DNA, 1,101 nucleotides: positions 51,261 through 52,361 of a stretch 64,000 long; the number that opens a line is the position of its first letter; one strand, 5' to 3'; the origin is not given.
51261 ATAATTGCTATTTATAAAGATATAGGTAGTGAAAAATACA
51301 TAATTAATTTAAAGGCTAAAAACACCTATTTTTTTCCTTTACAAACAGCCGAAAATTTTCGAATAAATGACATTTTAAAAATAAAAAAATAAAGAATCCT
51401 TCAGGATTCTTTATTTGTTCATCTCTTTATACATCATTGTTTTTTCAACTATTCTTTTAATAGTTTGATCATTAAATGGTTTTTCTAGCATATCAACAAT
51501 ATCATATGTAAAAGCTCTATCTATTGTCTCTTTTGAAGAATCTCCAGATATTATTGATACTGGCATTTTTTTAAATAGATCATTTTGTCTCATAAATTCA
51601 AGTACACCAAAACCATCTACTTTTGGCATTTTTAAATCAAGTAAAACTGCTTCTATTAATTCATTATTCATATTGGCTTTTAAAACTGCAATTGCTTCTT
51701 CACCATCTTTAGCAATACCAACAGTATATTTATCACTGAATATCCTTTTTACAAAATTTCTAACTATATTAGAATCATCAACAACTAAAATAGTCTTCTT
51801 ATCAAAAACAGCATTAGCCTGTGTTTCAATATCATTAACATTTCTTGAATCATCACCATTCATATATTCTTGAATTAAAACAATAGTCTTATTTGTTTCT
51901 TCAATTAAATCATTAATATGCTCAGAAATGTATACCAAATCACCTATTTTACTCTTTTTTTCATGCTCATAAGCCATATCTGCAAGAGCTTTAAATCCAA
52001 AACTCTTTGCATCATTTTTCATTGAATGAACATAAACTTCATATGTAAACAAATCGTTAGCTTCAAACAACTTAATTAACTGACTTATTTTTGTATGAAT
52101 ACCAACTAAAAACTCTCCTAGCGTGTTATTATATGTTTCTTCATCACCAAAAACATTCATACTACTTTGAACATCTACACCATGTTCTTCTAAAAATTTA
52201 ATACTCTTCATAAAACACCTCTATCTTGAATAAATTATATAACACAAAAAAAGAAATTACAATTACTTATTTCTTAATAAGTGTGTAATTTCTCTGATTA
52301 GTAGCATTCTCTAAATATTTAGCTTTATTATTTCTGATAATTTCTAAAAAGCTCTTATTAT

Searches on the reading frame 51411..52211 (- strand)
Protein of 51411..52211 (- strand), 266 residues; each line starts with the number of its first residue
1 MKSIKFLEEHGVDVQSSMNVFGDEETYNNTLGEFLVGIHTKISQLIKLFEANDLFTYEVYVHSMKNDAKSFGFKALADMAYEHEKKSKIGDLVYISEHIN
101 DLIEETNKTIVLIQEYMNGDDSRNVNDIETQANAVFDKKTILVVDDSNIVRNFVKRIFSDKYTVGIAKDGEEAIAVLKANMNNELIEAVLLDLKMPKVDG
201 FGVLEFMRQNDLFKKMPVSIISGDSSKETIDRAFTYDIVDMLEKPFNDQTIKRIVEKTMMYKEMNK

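Call 72: search_protein_families(library=pfam, proteins=[window:51411-52211:-], max_evalue=0.00001)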
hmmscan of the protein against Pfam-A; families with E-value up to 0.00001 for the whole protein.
window:51411-52211:- (266 aa): 1 family
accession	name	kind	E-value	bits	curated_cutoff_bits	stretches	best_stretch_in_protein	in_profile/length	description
PF00072.30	Response_reg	-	8.9e-21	74.6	30.2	1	141-255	1-110/111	Response regulator receiver domain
